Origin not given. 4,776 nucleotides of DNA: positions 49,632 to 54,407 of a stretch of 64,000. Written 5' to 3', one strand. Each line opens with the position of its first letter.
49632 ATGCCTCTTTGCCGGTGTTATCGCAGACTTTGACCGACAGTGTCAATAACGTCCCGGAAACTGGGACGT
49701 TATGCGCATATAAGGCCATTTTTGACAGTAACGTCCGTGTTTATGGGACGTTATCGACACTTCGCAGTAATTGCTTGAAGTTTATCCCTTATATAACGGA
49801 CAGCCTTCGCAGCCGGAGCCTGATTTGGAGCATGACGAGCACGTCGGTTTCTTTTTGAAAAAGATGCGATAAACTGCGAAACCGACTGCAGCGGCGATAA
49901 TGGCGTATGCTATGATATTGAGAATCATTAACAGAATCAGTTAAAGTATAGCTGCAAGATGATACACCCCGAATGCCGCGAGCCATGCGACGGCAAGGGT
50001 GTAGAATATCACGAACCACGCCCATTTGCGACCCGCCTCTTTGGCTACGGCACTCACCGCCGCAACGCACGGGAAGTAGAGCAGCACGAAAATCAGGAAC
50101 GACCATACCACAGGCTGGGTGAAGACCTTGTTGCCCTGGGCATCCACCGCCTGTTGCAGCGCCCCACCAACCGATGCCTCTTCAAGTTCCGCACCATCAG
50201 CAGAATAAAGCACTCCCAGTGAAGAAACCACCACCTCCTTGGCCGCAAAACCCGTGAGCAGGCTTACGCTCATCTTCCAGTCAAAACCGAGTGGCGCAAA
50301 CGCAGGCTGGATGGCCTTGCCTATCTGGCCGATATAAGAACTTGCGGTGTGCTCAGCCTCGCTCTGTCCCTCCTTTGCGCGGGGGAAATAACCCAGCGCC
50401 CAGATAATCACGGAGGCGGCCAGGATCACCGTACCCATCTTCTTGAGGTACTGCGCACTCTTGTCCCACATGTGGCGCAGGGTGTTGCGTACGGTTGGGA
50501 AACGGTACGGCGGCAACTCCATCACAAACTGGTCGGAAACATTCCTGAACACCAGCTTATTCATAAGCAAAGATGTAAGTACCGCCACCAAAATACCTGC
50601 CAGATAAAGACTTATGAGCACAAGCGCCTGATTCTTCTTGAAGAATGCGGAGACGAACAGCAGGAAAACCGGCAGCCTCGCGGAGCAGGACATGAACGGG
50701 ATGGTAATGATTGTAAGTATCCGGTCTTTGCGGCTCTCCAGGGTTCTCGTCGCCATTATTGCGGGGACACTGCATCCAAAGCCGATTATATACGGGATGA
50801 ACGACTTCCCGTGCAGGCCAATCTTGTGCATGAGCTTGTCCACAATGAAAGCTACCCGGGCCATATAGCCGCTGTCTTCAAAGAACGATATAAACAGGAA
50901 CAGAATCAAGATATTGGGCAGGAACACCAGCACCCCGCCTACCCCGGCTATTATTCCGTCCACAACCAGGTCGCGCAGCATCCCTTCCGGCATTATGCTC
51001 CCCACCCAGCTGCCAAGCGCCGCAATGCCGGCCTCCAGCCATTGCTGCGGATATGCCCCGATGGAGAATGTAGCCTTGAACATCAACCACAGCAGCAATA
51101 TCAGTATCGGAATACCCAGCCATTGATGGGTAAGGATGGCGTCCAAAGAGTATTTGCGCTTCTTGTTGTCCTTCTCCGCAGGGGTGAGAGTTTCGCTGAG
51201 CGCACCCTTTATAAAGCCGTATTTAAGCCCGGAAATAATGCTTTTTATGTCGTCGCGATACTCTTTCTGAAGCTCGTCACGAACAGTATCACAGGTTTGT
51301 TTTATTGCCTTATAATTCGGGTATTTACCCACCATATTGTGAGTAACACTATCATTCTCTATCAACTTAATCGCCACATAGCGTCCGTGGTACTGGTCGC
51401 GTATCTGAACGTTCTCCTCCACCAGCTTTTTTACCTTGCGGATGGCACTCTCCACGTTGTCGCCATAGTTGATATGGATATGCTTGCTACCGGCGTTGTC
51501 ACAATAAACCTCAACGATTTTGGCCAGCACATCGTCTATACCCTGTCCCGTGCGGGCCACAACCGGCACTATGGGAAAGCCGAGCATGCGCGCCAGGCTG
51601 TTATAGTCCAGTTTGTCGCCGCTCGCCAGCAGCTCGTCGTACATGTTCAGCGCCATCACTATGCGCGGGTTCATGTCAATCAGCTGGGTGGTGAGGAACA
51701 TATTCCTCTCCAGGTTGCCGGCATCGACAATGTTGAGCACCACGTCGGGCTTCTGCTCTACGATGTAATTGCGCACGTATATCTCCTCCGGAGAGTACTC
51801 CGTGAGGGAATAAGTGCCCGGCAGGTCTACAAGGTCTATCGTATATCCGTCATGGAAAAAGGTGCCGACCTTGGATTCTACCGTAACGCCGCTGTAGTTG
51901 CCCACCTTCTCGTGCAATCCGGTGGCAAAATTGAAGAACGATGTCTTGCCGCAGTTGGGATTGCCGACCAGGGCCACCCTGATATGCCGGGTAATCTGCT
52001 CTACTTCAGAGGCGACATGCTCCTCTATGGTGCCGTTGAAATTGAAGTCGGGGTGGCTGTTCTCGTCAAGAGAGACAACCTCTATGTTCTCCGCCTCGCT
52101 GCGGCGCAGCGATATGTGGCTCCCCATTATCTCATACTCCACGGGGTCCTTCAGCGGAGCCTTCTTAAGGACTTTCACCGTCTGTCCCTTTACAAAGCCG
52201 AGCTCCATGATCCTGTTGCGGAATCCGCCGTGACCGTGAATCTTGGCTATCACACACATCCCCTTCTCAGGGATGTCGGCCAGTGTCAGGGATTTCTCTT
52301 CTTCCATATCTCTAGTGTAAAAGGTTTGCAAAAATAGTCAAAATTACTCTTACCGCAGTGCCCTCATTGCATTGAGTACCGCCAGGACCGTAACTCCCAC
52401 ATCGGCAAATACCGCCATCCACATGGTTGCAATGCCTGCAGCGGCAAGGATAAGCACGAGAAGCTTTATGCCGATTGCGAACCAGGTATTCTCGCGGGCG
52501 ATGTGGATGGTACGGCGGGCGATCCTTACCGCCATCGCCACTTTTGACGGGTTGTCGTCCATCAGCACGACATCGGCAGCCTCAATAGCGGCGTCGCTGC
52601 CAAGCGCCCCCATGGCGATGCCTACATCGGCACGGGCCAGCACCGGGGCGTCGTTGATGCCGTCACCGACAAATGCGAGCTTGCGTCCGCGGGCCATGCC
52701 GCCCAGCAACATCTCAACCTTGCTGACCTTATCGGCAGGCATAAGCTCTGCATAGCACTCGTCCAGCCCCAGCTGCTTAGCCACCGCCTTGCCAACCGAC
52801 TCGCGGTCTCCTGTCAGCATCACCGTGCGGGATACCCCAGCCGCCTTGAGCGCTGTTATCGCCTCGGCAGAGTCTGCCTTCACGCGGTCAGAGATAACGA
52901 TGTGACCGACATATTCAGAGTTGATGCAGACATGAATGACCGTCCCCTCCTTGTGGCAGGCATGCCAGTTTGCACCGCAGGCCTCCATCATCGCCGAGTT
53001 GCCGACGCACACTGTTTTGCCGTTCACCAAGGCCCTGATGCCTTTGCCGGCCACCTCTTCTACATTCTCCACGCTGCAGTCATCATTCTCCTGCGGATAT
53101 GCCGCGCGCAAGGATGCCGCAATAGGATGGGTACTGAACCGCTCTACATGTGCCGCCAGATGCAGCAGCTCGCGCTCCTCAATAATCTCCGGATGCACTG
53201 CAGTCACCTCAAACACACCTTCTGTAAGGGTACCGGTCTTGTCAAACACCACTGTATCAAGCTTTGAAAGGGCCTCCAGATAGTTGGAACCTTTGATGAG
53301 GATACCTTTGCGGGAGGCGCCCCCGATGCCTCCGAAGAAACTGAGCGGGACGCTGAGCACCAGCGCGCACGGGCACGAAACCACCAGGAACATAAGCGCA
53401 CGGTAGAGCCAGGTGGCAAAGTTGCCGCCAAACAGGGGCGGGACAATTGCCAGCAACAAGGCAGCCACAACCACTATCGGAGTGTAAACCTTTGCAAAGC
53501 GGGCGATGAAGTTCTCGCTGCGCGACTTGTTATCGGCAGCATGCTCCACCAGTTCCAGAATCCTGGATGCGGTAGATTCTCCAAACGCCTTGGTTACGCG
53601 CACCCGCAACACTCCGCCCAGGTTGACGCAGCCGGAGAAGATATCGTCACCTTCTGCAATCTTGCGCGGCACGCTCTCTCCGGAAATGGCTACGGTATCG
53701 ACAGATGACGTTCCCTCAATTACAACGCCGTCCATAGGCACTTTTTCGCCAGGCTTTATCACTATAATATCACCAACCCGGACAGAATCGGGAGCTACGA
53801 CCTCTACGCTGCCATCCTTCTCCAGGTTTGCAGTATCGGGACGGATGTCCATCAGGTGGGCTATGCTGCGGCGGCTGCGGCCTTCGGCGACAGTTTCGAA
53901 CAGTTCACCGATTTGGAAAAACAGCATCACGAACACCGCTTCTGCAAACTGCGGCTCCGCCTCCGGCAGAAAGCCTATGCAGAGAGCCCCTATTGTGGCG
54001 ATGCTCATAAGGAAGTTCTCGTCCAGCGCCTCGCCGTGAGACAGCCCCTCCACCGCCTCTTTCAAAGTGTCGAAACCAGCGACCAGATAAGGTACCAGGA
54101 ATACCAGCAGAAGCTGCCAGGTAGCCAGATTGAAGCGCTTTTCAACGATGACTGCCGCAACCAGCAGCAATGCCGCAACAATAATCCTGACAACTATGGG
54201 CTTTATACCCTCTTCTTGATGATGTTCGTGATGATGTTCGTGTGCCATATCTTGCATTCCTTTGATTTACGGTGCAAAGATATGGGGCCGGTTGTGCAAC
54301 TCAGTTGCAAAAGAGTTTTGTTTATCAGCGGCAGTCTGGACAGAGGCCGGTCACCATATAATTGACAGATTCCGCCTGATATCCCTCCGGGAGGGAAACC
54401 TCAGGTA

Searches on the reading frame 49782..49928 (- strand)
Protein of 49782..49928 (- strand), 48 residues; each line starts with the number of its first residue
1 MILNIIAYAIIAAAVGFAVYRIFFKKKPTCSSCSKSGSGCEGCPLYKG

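Call 3: search_protein_families(library=pfam, proteins=[window:49782-49928:-])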
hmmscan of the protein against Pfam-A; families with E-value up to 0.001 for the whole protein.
window:49782-49928:- (48 aa): 1 family
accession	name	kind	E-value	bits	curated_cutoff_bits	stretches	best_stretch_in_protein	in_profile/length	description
PF12669.12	FeoB_associated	-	1.3e-07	32.1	27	1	4-40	2-43/44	FeoB-associated Cys-rich membrane protein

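Call 4: search_protein_families(library=ncbifam, proteins=[window:49782-49928:-])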
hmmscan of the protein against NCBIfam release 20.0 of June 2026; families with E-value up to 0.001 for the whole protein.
window:49782-49928:- (48 aa): 0 families

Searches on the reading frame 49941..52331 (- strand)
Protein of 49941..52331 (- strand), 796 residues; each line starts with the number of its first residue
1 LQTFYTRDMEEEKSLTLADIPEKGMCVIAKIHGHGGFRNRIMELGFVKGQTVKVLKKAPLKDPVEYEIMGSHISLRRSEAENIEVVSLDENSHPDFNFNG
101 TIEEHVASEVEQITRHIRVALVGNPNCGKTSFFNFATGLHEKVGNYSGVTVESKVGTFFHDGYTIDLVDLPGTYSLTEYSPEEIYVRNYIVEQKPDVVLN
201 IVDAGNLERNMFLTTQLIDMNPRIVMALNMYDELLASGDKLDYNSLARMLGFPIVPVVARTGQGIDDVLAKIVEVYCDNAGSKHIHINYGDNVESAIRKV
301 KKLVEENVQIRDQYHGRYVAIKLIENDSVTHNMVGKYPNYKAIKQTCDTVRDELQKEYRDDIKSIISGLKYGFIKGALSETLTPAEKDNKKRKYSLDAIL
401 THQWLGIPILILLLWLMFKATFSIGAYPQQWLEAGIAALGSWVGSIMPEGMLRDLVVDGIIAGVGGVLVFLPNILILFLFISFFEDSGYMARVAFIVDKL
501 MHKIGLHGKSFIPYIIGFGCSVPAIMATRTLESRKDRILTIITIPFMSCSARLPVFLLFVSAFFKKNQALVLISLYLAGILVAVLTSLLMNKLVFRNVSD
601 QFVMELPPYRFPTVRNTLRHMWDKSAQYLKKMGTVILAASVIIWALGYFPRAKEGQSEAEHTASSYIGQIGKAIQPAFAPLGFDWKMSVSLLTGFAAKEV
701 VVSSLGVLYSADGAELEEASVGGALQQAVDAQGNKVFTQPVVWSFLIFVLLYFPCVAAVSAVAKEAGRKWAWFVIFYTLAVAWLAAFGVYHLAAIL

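Call 3: search_protein_families(library=pfam, proteins=[window:49941-52331:-])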
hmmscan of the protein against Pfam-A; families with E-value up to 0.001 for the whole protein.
window:49941-52331:- (796 aa): 6 families
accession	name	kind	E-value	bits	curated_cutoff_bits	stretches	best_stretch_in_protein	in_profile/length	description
PF02421.24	FeoB_N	-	3.8e-59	199.1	27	1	118-272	2-156/156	Ferrous iron transport protein B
PF07670.19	Gate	-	3e-46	156.6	29.6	2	467-562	1-103/104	Nucleoside recognition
PF07664.17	FeoB_C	-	8.6e-21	73.9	26.6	1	572-624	1-54/54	Ferrous iron transport protein B C terminus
PF04023.20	FeoA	-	6.1e-20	71.5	23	1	16-85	2-72/74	FeoA domain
PF17910.6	FeoB_Cyto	-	5e-18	65.7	23.4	1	289-383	1-90/90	FeoB cytosolic helical domain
PF01926.29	MMR_HSR1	-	1.3e-16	61.2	21.9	1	118-229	1-112/113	50S ribosome-binding GTPase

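Call 4: search_protein_families(library=ncbifam, proteins=[window:49941-52331:-])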
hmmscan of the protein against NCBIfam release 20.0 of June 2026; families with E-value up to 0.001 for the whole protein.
window:49941-52331:- (796 aa): 19 families
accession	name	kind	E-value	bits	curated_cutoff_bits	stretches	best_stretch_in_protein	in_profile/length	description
TIGR00437.1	feoB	equivalog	7.3e-185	616.1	315.65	1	123-765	1-594/594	ferrous iron transport protein B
NF007105.0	PRK09554.1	equivalog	1.2e-149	499.8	683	2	116-716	3-599/772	Fe(2+) transporter permease subunit FeoB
TIGR03594.1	GTPase_EngA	equivalog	1.9e-12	47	306.7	1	118-281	2-165/432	ribosome biogenesis GTPase Der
TIGR00231.1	small_GTP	domain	2.2e-09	37.3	42.5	1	115-270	2-160/164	GTP-binding protein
NF008955.0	PRK12297.1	equivalog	2.6e-07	29.9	406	1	90-172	134-216/429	GTPase ObgE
NF002828.0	PRK03003.1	equivalog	3.7e-07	29.1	631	1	104-282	28-206/477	ribosome biogenesis GTPase Der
TIGR03596.1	GTPase_YlqF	equivalog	6.5e-07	29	208.2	1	50-172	50-172/276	ribosome biogenesis GTPase YlqF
TIGR00450.1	mnmE_trmE_thdF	equivalog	6.7e-07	28.7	252.6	1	107-309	198-400/446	tRNA uridine-5-carboxymethylaminomethyl(34) synthesis GTPase MnmE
TIGR00436.1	era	equivalog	1.2e-06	28.2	116.25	1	117-291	1-176/270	GTPase Era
NF007071.0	PRK09518.1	equivalog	1.6e-06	27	953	1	81-278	239-433/706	bifunctional cytidylate kinase/GTPase Der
NF007171.0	PRK09602.1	subfamily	2.2e-06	26.8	387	1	116-157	2-43/397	YchF-related putative GTPase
NF000908.1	PRK00089.1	equivalog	2.8e-06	26.9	237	1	116-275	3-166/291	GTPase Era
NF003661.0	PRK05291.1-3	equivalog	5.6e-06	26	380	1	99-283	197-377/448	tRNA uridine-5-carboxymethylaminomethyl(34) synthesis GTPase MnmE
TIGR02729.1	Obg_CgtA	equivalog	1.3e-05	24.4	280.25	1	91-173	133-215/329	Obg family GTPase CgtA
NF007106.0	PRK09555.1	equivalog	2.5e-05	23.9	102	1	36-87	21-72/75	ferrous iron transporter A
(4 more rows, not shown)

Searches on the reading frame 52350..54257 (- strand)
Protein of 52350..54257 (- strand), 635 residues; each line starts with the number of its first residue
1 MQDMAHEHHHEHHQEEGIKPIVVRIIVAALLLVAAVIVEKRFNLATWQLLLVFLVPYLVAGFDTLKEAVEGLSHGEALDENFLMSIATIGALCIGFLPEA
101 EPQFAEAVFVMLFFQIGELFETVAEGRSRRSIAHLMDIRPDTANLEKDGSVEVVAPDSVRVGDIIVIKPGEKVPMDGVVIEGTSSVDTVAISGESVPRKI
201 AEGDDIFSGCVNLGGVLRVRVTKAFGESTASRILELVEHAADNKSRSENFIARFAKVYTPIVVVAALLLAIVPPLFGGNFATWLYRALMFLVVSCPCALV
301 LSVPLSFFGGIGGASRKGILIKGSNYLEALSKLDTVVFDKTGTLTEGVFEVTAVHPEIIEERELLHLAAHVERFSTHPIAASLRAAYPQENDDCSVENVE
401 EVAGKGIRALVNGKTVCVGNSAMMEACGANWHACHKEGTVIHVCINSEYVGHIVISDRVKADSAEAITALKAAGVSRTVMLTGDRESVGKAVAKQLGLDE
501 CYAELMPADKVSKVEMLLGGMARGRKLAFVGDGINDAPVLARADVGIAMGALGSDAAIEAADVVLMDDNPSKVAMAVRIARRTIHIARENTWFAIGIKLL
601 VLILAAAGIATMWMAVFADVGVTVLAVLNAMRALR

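Call 3: search_protein_families(library=pfam, proteins=[window:52350-54257:-])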
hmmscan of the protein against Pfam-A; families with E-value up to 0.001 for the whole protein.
window:52350-54257:- (635 aa): 2 families
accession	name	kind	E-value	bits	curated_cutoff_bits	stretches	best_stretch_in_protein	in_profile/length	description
PF00122.25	E1-E2_ATPase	-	1e-50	172.2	28.1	1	139-317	3-181/181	E1-E2 ATPase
PF00702.32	Hydrolase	-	4.2e-29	102.7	26.4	1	334-544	2-191/191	haloacid dehalogenase-like hydrolase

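Call 4: search_protein_families(library=ncbifam, proteins=[window:52350-54257:-])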
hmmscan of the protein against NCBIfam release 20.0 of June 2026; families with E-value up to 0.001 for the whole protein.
window:52350-54257:- (635 aa): 20 families
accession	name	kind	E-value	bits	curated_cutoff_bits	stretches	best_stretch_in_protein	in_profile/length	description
TIGR01525.1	ATPase-IB_hvy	subfamily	1.1e-169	565.9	346.25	1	81-632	2-559/560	heavy metal translocating P-type ATPase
TIGR01512.1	ATPase-IB2_Cd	subfamily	7e-156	519.8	313.5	1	81-635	2-494/494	cadmium family heavy metal-translocating P-type ATPase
NF008262.1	PRK11033.1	equivalog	1.3e-142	476.8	1005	1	11-635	113-729/731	zinc/cadmium/mercury/lead-transporting ATPase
NF033775.1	P_type_ZntA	exception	1.3e-131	440.3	1240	1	35-635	140-730/732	Zn(II)/Cd(II)/Pb(II) translocating P-type ATPase ZntA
TIGR01511.1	ATPase-IB1_Cu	subfamily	3.3e-116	389.3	397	1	61-631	2-539/542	copper-translocating P-type ATPase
NF007952.0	PRK10671.1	equivalog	7.7e-89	298.9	1316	1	103-610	288-800/838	copper-exporting P-type ATPase CopA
TIGR01494.1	ATPase_P-type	subfamily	9.1e-78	261.8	62.3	1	110-615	2-471/478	HAD-IC family P-type ATPase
TIGR01497.1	kdpB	equivalog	2.6e-49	167.9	527.9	2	434-595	422-578/675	potassium-transporting ATPase subunit KdpB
NF010609.0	PRK14010.1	equivalog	4.6e-44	150.7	1323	2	110-353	72-318/673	K(+)-transporting ATPase subunit B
TIGR01647.1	ATPase-IIIA_H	equivalog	3.2e-42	144.7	615.5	3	108-370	59-325/755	plasma-membrane proton-efflux P-type ATPase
TIGR01517.1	ATPase-IIB_Ca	equivalog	3.9e-29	101.4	507.05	2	507-583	613-685/882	calcium-translocating P-type ATPase, PMCA-type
TIGR01522.1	ATPase-IIA2_Ca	equivalog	1.3e-25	89.4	798.3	2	506-578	572-641/854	calcium-transporting P-type ATPase, PMR1-type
TIGR01523.1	ATPase-IID_K-Na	equivalog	4.3e-23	80.9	645.05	1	512-584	679-751/997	potassium/sodium efflux P-type ATPase, fungal-type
TIGR01106.1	ATPase-IIC_X-K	subfamily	1.5e-22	79.3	946.1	2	520-579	679-738/997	Na,H/K antiporter P-type ATPase subunit alpha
TIGR01657.1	P-ATPase-V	hypoth_equivalog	3.6e-22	77.8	618.25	3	257-357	372-472/1055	ATP13A2 family polyamine export P-type ATPase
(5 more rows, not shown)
